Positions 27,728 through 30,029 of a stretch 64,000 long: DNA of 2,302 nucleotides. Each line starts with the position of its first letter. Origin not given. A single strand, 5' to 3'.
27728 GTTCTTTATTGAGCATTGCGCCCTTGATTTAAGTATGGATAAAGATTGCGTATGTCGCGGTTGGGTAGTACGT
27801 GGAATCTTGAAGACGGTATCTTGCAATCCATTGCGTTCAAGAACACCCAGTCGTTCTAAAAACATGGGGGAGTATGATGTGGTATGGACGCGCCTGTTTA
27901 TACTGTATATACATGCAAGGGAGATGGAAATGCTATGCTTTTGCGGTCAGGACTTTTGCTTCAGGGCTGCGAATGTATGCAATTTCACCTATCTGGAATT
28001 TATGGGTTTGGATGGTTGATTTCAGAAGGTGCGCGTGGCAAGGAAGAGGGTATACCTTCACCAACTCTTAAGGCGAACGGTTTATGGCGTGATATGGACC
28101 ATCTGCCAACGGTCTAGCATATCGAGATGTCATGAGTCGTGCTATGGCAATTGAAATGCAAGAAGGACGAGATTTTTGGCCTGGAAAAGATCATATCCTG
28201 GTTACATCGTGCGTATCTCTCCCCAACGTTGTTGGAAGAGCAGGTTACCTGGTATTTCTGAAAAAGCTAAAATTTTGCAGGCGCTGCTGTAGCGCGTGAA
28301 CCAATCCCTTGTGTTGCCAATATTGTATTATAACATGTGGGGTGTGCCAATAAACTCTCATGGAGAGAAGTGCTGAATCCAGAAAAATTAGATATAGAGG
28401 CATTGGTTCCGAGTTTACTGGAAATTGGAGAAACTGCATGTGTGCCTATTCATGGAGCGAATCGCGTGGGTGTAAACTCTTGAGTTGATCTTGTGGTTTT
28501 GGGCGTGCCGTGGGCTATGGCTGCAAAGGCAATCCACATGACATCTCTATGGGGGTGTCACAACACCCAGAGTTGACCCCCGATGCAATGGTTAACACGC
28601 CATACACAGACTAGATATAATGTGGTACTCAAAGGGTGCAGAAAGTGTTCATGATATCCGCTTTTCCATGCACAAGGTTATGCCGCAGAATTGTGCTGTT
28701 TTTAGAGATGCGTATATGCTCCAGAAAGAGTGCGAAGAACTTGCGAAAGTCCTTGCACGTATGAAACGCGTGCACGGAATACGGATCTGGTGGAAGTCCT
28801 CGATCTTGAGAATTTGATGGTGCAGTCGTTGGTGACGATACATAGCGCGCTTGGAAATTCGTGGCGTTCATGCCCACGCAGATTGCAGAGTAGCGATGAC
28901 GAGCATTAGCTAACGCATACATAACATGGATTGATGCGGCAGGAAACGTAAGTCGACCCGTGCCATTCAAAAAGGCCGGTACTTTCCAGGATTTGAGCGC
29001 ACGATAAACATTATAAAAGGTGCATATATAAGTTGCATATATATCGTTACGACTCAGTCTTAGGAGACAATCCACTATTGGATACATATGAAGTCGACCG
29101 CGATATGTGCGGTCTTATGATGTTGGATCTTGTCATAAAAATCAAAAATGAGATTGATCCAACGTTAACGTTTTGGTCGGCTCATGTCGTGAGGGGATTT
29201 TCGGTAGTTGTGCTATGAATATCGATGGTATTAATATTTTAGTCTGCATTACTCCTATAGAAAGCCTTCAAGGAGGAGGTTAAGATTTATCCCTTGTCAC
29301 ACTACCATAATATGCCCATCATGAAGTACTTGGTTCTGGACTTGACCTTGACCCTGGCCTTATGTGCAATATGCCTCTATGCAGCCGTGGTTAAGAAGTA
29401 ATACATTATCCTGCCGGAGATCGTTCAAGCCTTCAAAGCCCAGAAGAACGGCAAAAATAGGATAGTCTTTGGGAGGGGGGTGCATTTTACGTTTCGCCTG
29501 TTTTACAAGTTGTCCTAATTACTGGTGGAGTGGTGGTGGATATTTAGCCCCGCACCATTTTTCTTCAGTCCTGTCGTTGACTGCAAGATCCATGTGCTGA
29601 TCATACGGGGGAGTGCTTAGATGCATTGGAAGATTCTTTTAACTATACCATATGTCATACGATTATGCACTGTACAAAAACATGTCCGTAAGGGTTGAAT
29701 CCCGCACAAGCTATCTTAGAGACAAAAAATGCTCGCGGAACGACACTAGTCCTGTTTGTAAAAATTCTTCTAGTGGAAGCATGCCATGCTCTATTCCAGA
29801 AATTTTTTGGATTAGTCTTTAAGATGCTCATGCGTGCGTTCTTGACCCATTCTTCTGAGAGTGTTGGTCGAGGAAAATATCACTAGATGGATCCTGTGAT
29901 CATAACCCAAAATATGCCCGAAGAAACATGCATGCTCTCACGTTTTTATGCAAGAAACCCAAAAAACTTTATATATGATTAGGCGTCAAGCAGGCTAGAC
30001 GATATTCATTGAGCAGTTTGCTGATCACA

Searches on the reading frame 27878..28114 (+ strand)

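Call 92: search_protein_families(library=pfam, proteins=[window:27878-28114:+], max_evalue=0.05)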
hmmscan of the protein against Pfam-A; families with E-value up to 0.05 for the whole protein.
window:27878-28114:+ (79 aa): 1 family
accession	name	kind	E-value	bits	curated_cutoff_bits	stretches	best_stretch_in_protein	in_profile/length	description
PF00890.30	FAD_binding_2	-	0.0016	18.1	20.4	1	8-54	222-274/414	FAD binding domain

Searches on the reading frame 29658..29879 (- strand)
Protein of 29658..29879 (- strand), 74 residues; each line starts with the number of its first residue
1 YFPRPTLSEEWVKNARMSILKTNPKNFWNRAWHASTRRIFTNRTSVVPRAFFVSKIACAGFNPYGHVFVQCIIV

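Call 92: search_protein_families(library=pfam, proteins=[window:29658-29879:-], max_evalue=0.05)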
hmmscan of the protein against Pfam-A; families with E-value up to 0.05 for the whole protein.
window:29658-29879:- (74 aa): 1 family
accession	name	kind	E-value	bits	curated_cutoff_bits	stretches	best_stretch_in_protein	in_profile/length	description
PF13813.11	MBOAT_2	-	0.00052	20.7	25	1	25-69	15-55/85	Membrane bound O-acyl transferase family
